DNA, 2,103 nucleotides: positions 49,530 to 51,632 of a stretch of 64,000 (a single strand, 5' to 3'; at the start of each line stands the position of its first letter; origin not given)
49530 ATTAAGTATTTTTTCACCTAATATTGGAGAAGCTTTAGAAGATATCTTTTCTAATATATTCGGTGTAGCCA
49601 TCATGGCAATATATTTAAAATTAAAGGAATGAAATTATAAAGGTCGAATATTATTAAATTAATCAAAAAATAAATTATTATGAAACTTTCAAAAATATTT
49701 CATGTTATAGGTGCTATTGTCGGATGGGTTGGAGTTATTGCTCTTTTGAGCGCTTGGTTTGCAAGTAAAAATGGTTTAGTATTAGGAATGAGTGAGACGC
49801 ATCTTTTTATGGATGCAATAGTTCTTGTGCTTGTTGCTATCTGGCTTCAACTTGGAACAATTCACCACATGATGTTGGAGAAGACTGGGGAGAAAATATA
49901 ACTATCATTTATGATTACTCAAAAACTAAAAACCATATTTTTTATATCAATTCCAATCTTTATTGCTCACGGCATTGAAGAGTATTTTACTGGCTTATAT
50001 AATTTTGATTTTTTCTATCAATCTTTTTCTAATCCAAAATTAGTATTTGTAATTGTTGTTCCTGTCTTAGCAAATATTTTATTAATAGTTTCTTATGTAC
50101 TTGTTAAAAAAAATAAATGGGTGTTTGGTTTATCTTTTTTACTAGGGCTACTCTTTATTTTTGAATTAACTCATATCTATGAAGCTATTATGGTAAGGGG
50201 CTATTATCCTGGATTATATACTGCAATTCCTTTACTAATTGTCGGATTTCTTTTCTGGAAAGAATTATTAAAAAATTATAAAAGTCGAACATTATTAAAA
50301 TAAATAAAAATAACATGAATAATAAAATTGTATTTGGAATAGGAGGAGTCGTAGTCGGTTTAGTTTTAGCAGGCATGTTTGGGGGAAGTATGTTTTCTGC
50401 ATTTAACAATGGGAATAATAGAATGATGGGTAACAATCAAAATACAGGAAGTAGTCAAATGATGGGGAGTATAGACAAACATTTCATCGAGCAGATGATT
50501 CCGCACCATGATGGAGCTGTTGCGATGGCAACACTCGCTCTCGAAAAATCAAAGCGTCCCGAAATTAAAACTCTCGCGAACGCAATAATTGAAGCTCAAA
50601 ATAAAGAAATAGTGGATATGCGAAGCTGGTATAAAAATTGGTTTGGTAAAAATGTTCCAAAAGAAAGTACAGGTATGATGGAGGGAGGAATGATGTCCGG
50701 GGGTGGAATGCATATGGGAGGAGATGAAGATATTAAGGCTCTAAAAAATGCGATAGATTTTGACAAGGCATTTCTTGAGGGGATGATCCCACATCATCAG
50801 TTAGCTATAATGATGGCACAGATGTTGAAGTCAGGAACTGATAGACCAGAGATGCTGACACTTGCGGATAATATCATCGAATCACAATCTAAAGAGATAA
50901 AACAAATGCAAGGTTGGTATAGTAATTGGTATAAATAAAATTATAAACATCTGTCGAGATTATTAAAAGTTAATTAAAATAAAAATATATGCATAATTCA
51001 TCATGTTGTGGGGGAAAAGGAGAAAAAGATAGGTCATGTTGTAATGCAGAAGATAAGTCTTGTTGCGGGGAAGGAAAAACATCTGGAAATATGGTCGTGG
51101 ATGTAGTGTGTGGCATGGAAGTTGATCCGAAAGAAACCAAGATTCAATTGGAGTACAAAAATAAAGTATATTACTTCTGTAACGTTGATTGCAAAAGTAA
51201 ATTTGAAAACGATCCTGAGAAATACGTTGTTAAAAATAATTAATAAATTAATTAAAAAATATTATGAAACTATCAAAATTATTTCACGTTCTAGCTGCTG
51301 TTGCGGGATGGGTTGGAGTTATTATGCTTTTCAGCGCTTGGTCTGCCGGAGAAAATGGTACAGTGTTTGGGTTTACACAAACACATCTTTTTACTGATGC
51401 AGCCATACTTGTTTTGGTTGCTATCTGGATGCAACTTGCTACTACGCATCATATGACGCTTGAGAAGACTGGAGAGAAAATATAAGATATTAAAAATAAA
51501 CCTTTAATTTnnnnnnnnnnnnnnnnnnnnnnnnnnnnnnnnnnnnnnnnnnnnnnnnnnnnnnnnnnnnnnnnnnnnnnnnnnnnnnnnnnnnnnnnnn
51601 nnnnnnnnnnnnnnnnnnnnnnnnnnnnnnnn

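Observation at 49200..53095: Three tandem 73-aa two-TM paralogues seeded after successive copper genes, each junction marked by a 20-bp repeat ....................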

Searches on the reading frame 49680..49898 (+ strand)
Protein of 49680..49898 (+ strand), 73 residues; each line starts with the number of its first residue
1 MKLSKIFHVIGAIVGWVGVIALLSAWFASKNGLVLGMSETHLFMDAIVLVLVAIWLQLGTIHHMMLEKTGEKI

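Call 6: search_protein_families(library=pfam, proteins=[window:49680-49898:+], max_evalue=0.1)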
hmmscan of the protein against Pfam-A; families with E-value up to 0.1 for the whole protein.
window:49680-49898:+ (73 aa): 3 families
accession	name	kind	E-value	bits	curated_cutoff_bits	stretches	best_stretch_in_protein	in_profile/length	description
PF13572.11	DUF4134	-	0.022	15.5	26.5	1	3-57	38-90/93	Domain of unknown function (DUF4134)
PF02366.24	PMT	-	0.027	14.5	22.7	1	9-59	184-235/245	Dolichyl-phosphate-mannose-protein mannosyltransferase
PF24431.1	DUF7554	-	0.042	14.6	25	0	47-62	12-27/60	Family of unknown function (DUF7554)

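Call 7: search_protein_families(library=ncbifam, proteins=[window:49680-49898:+], max_evalue=0.1)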
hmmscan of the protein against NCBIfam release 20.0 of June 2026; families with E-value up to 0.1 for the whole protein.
window:49680-49898:+ (73 aa): 1 family
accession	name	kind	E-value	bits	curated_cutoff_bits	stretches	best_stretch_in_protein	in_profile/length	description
NF049906.1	IncMemCPSIT0556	equivalog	0.066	11.9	400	1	3-69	148-213/337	CPSIT_0556 family inclusion membrane protein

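Call 8: find_homologous_proteins(query=A1, max_evalue=0.001)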
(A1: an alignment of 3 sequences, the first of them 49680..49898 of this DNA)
Query A1 (3 sequences) (73 aa, profile of the alignment): 795 proteins with E <= 0.001 among 857 candidates; the best 120 are listed.
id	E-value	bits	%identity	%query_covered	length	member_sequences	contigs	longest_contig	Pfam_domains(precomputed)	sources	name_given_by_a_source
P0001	3.1e-37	144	100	100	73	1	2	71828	-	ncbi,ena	-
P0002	3.2e-37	144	70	100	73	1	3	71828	-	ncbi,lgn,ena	-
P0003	5.7e-35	137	48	100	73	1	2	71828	-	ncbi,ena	-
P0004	5.4e-33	131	70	100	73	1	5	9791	-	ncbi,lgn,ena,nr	ncbi:MAG: hypothetical protein EXS47_02520 [Candidatus Zambryskibacteria bacterium]|nr:hypothetical 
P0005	6.3e-33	131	48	100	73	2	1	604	-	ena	-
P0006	9.9e-33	130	48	97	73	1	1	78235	-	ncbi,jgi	ncbi:MAG: hypothetical protein WC694_03155 [Candidatus Paceibacterota bacterium]|jgi:hypothetical pr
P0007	1.3e-32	130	51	100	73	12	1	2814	-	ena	-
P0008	4.3e-32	128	47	100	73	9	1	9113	-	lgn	-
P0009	5.0e-32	128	49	97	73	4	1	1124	-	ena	-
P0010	8.3e-32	127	46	97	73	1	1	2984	-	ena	-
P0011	1.2e-31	127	49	97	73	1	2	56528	-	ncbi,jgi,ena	ncbi:MAG: hypothetical protein WC671_02865 [Candidatus Paceibacterota bacterium]|jgi:uncharacterized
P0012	1.3e-31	126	64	100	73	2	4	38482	-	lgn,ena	-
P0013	1.9e-31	126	68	100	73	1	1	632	-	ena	-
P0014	7.5e-31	124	49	96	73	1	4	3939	-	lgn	-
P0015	8.3e-31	124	45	100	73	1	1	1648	-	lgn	-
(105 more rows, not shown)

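Call 11: find_related_loci(query=A2, collection=genome_contigs, flank=8000)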
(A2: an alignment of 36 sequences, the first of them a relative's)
Query A2 (73 aa) in genome_contigs; peptide patterns used: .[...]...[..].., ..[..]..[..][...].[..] (x = any residue, [..] = any of these).
256 stretches matched a pattern; 206 encode a relative of the query (tblastn E <= 1e-3); the best 80 are kept; 80 distinct loci.
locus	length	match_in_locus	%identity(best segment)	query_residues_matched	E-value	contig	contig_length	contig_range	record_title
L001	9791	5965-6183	70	1-73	8e-31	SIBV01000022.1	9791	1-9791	MAG: Candidatus Zambryskibacteria bacterium isolate Baikal-deep-G185 BACOMB-C33365, whole genome shotgun sequence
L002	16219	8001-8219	66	1-73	6e-28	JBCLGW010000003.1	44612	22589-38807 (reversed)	Parcubacteria group bacterium isolate SLM_LV1_02b-J04 Node_3_length_44612_cov_87.661617, whole genome shotgun sequence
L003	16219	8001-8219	68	1-73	3e-27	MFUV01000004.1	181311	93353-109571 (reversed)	MAG: Candidatus Nomurabacteria bacterium RIFCSPLOWO2_01_FULL_39_18 rifcsplowo2_01_scaffold_279, whole genome shotgun seq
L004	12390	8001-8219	62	1-73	3e-26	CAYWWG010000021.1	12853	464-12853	MAG TPA_asm: uncultured Candidatus Saccharibacteria bacterium isolate SRP135725_co1_60 genome assembly, contig: NODE_666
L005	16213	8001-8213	68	1-71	8e-26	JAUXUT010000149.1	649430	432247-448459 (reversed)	MAG: bacterium isolate C15_concoct.bin.159_sub C15_k141_471755, whole genome shotgun sequence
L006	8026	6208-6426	60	1-73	7e-26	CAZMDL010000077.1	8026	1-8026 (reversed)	MAG TPA_asm: uncultured Candidatus Saccharibacteria bacterium isolate SRP135725_co2_147 genome assembly, contig: k141_55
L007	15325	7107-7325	59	1-73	3e-25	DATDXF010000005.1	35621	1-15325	MAG TPA_asm: Candidatus Paceibacterota bacterium isolate SMAG_U8131 k141_1288427, whole genome shotgun sequence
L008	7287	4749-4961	61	1-71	3e-25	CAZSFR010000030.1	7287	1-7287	MAG TPA_asm: uncultured Candidatus Saccharibacteria bacterium isolate SRP128246_co1_325 genome assembly, contig: NODE_27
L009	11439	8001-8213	61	1-71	8e-25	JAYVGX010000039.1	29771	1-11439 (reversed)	MAG: Candidatus Paceibacterota bacterium isolate GL47_Up_metabat_76 GL47_Up_metabat_76_38, whole genome shotgun sequence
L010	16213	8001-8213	58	1-71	2e-24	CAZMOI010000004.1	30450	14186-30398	MAG TPA_asm: uncultured Candidatus Saccharibacteria bacterium isolate binchicken_co266_262 genome assembly, contig: NODE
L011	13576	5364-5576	61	1-71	2e-23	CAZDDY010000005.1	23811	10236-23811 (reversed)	MAG TPA_asm: uncultured Candidatus Saccharibacteria bacterium isolate binchicken_co128_376 genome assembly, contig: NODE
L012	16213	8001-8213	55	1-71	5e-23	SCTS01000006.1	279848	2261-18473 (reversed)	MAG: Patescibacteria group bacterium isolate FW305_bin.14 FW305_bin.14-23844, whole genome shotgun sequence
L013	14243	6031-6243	54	1-71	5e-22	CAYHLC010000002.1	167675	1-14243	MAG TPA_asm: uncultured Candidatus Saccharibacteria bacterium isolate ERP119705_co13_82 genome assembly, contig: NODE_78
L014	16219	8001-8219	51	1-73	5e-21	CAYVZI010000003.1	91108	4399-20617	MAG TPA_asm: uncultured Candidatus Saccharibacteria bacterium isolate SRP285395_co1_336 genome assembly, contig: NODE_24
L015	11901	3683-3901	55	1-73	6e-21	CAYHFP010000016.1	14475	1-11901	MAG TPA_asm: uncultured Candidatus Saccharibacteria bacterium isolate ERP119705_co12_151 genome assembly, contig: NODE_4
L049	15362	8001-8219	45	1-73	3e-17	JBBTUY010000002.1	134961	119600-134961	MAG: Patescibacteria group bacterium isolate H41-bin010_1 H41_bin010_1_000000000002, whole genome shotgun sequence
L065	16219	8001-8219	47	1-73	1e-16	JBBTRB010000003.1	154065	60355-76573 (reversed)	MAG: Patescibacteria group bacterium isolate H41-bin050_1 H41_bin050_1_000000000003, whole genome shotgun sequence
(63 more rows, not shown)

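Call 16: find_encoding_contigs(protein=P0001, flank=10000, max_places=4)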
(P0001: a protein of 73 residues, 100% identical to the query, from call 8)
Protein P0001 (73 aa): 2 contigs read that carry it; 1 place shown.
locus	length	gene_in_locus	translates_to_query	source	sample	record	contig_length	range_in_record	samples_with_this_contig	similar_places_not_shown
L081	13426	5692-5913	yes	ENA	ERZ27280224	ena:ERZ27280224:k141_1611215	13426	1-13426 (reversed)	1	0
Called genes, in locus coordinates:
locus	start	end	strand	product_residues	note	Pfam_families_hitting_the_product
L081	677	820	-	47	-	-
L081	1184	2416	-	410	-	PF00270:DEAD, PF04851:ResIII (weak), PF00271:Helicase_C, PF16124:RecQ_Zn_bind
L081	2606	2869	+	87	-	PF02583:Trns_repr_metal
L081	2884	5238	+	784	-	PF00403:HMA, PF00122:E1-E2_ATPase, PF00702:Hydrolase, PF08282:Hydrolase_3 (faint)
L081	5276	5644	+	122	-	PF09997:DUF2238 (weak)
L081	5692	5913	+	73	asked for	-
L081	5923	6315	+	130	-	PF13787:HXXEE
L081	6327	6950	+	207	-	PF13628:DUF4142, PF03713:DUF305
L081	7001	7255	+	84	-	PF04945:YHS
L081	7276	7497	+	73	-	-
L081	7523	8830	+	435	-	PF07731:Cu-oxidase_2 (weak), PF07732:Cu-oxidase_3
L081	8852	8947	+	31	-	-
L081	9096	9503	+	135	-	-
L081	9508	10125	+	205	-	-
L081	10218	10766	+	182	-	PF13310:Virulence_RhuM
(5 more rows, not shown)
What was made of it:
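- On CsoR-regulated copper operon: CopA domains (call 16).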

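Call 28: search_protein_families(library=pfam, alignment_id=A2, max_evalue=1)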
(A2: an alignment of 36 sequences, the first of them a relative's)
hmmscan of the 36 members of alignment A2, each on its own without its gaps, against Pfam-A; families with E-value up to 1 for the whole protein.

A. member 1, P0001 (73 aa): 4 families
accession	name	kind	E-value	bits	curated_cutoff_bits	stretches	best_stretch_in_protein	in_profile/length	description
PF13572.11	DUF4134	-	0.022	15.5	26.5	1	3-57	38-90/93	Domain of unknown function (DUF4134)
PF02366.24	PMT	-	0.027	14.5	22.7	1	9-59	184-235/245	Dolichyl-phosphate-mannose-protein mannosyltransferase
PF24431.1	DUF7554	-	0.042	14.6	25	1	47-62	12-27/60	Family of unknown function (DUF7554)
PF05279.16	Asp-B-Hydro_N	-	0.49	10.8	23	0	31-60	1-30/66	Aspartyl beta-hydroxylase N-terminal region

B. families by the number of members that match (of 36 scanned): 19 families
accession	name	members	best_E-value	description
PF13572.11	DUF4134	8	7.8e-05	Domain of unknown function (DUF4134)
PF07332.16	Phage_holin_3_6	4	0.029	Putative Actinobacterial Holin-X, holin superfamily III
PF01384.25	PHO4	3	0.16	Phosphate transporter family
PF05279.16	Asp-B-Hydro_N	2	0.014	Aspartyl beta-hydroxylase N-terminal region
PF24431.1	DUF7554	2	0.042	Family of unknown function (DUF7554)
PF24095.1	DUF7378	2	0.21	Domain of unknown function (DUF7378)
PF17353.8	DUF5381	2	0.32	Family of unknown function (DUF5381)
PF24129.1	DUF7396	1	0.0061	Family of unknown function (DUF7396)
PF02366.24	PMT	1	0.027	Dolichyl-phosphate-mannose-protein mannosyltransferase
PF01040.23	UbiA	1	0.031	UbiA prenyltransferase family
PF23714.1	Rv3627c_N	1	0.056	Carboxypeptidase Rv3627c-like, N-terminal domain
PF13903.11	Claudin_2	1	0.11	PMP-22/EMP/MP20/Claudin tight junction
PF01292.26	Ni_hydr_CYTB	1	0.25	Prokaryotic cytochrome b561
PF03597.20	FixS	1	0.35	Cytochrome oxidase maturation protein cbb3-type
PF05106.17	Phage_holin_3_1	1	0.64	Phage holin family (Lysis protein S)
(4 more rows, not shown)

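Call 31: predict_structure(alignment_id=A2)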
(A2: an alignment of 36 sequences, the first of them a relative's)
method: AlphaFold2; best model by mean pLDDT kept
length: 73 residues; sequences in the alignment: 36
mean_pLDDT: 89.8   pTM: 0.69
mean pLDDT of the five models: 89.8, 88.0, 86.5, 85.5, 84.3
residues with pLDDT >= 90: 50; 70-90: 21; 50-70: 2; < 50: 0
segments of 3 or more residues with pLDDT < 50: none
pLDDT, mean of each block of 10 residues (from residue 1): 90 95 88 86 94 95 89 64
secondary structure, 60 per line:
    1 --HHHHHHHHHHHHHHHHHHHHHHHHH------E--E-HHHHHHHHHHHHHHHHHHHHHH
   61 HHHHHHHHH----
elements in order: H3-27 H39-69
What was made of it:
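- On S family (unnamed 73-aa Patescibacteria copper-operon hairpin, defined here): AlphaFold2 gives helices 3-27 and 39-69 with pLDDT 89.8 (call 31).
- On PacL / DUF1490: S has two helices and no soluble domain (call 31).
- AlphaFold2 gives a hairpin with pLDDT 89.8 and helices 3-27 and 39-69 (call 31).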

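Call 32: search_protein_representatives(alignment_id=A2)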
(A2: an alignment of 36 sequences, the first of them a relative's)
Query: 36 sequences, 73 profile positions. Proteins with E-value up to 0.001 (for the whole library): 78; up to 1e-10: 28; up to 1e-30: 3. The best 78 are listed.
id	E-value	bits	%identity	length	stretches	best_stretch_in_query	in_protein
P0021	2.8e-33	130.1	-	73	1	1-73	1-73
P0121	2.9e-32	126.8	-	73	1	1-73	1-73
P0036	9.5e-31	122.0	-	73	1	1-73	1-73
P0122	1.0e-29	118.6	-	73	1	1-73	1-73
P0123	5.6e-26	106.7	-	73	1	1-72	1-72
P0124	8.9e-26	106.0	-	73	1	1-72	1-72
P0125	5.7e-23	97.0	-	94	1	1-72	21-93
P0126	2.8e-20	88.4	-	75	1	1-73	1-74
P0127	6.9e-20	87.2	-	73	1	1-73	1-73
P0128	9.1e-20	86.8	-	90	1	1-73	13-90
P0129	2.7e-17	78.9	-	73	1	1-73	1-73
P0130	2.7e-17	78.9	-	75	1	24-72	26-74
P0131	7.3e-17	77.5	-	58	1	17-73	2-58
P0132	8.0e-17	77.3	-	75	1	3-73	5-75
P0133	9.6e-16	73.9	-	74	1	1-73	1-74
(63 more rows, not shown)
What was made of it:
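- On S family (unnamed 73-aa Patescibacteria copper-operon hairpin, defined here): Hits in the 1.84-billion-protein library range from 38 to 343 aa, most of them about 55-95 aa and stand-alone (call 32).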

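Call 37: fold_search(model_id=the predicted structure, library=pdb)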
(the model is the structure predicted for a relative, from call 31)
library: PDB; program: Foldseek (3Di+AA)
matches with E <= 10: 51; with E <= 0.001: 0
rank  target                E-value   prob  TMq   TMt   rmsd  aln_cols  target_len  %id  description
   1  7a0g_AAA              2.0e+00  0.90  0.72  0.18   3.1        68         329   15  Structure of the SmhB pore of the tripartite alpha-pore forming toxin, Smh, from Serratia marcescens. (released 2021-03-31)
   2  6hwh_A                2.1e+00  0.13  0.33  0.08   8.7        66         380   18  Structure of a functional obligate respiratory supercomplex from Mycobacterium smegmatis (released 2018-11-07)
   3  7zq9_B2               2.2e+00  0.18  0.40  0.19   7.4        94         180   13  Dimeric PSI of Chlamydomonas reinhardtii at 2.74 A resolution (symmetry expanded) (released 2022-11-23)
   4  7a0g_BBB              2.4e+00  0.28  0.44  0.13   5.0        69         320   17  Structure of the SmhB pore of the tripartite alpha-pore forming toxin, Smh, from Serratia marcescens. (released 2021-03-31)
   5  8ovd_G                2.5e+00  0.13  0.34  0.08   8.8        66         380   17  Respiratory supercomplex (III2-IV2) from Mycobacterium smegmatis (released 2024-07-17)
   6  9gy6_M                2.8e+00  0.15  0.36  0.10   7.1        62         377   18  Mycobacterial cytochrome bc1:aa3 with inhibitor (released 2025-04-09)
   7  7a0g_FFF              3.0e+00  0.20  0.43  0.13   6.2        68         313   13  Structure of the SmhB pore of the tripartite alpha-pore forming toxin, Smh, from Serratia marcescens. (released 2021-03-31)
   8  7a0g_EEE              3.8e+00  0.75  0.73  0.18   1.9        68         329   15  Structure of the SmhB pore of the tripartite alpha-pore forming toxin, Smh, from Serratia marcescens. (released 2021-03-31)
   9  8ovc_M                3.8e+00  0.10  0.34  0.08   9.0        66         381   17  Respiratory supercomplex (III2-IV2) from Mycobacterium smegmatis (released 2024-07-17)
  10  8esv_B                4.5e+00  0.13  0.39  0.16   5.0        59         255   22  Structure of human ADAM10-Tspan15 complex bound to 11G2 vFab (released 2023-06-14)
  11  7y0a_A                4.8e+00  0.12  0.37  0.12   6.2        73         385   22  Crystal structure of human short-chain acyl-CoA dehydrogenase (released 2023-07-05)
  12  9gy6_A                4.8e+00  0.11  0.36  0.10   7.1        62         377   18  Mycobacterial cytochrome bc1:aa3 with inhibitor (released 2025-04-09)
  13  3g6b_B                5.4e+00  0.54  0.68  0.26   2.8        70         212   17  Crystal structure of a Soluble Chemoreceptor from Thermotoga maritima Asn217Ile mutant (released 2009-07-28)
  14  8z11_r                5.4e+00  0.30  0.55  0.46   4.8        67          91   21  Cryo-EM structure of haptophyte photosystem I (released 2025-01-22)
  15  7a0g_HHH              5.4e+00  0.13  0.43  0.13   6.2        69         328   13  Structure of the SmhB pore of the tripartite alpha-pore forming toxin, Smh, from Serratia marcescens. (released 2021-03-31)
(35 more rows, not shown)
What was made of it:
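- The best though non-significant fold matches are pore-forming helical hairpins (call 37).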

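Call 47: search_solved_structures(query=A3, max_evalue=10)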
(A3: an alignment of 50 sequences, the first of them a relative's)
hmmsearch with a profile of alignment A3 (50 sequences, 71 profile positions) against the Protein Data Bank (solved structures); distinct sequences matched with E-value up to 10: 0.

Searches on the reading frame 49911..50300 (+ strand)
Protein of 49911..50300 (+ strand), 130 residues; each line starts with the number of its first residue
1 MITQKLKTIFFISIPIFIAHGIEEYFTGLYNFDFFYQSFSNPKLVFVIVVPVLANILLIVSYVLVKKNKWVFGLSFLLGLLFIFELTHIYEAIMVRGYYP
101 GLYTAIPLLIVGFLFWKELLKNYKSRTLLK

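Call 6: search_protein_families(library=pfam, proteins=[window:49911-50300:+], max_evalue=0.1)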
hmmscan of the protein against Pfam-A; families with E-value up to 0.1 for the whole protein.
window:49911-50300:+ (130 aa): 2 families
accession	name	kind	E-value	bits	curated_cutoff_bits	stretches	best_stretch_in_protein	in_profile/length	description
PF13787.11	HXXEE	-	1.2e-08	36.1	25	1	12-110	2-108/114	Protein of unknown function with HXXEE motif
PF18949.5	DUF5693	-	0.051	12.5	29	1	36-97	308-368/609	Family of unknown function (DUF5693)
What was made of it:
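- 49911..50303 (+): HXXEE-domain membrane protein; its last codons (............*) are encoded by the linker motif. PF13787, E=1.2e-8 (call 6).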

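Call 7: search_protein_families(library=ncbifam, proteins=[window:49911-50300:+], max_evalue=0.1)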
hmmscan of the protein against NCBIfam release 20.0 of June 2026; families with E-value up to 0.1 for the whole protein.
window:49911-50300:+ (130 aa): 0 families

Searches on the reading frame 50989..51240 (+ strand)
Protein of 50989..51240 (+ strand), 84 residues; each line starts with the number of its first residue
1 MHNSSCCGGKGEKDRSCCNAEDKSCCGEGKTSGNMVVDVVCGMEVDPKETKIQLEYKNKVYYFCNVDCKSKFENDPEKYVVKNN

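Call 6: search_protein_families(library=pfam, proteins=[window:50989-51240:+], max_evalue=0.1)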
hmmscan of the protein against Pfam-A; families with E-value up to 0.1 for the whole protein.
window:50989-51240:+ (84 aa): 4 families
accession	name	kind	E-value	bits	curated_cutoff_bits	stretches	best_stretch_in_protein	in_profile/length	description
PF04945.19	YHS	-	5e-13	49.3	30.3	1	36-80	1-44/47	YHS domain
PF08394.17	Arc_trans_TRASH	-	0.002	18.7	27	1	41-73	6-36/43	Archaeal TRASH domain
PF12018.13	FAP206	-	0.051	13.4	33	1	54-80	222-248/272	Domain of unknown function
PF14076.12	DUF4258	-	0.083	13.6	25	0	21-48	37-64/71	Domain of unknown function (DUF4258)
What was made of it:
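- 50989..51243 (+): Protein with a Cys-rich N-terminus and a YHS domain. PF04945, E=5e-13 (call 6).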

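Call 7: search_protein_families(library=ncbifam, proteins=[window:50989-51240:+], max_evalue=0.1)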
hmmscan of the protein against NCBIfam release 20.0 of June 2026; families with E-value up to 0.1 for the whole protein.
window:50989-51240:+ (84 aa): 1 family
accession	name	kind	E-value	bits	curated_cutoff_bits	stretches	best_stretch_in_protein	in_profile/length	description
NF041384.1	YHS_seleno_dom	subfamily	0.0016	18.7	70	1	50-80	23-53/113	YHS domain-containing (seleno)protein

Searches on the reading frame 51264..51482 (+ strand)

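Call 6: search_protein_families(library=pfam, proteins=[window:51264-51482:+], max_evalue=0.1)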
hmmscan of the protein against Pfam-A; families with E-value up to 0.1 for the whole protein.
window:51264-51482:+ (73 aa): 1 family
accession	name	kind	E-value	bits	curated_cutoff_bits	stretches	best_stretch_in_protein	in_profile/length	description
PF13572.11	DUF4134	-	0.00058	20.5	26.5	1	3-56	38-89/93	Domain of unknown function (DUF4134)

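Call 7: search_protein_families(library=ncbifam, proteins=[window:51264-51482:+], max_evalue=0.1)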
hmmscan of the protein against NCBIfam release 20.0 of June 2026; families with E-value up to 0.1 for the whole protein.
window:51264-51482:+ (73 aa): 0 families
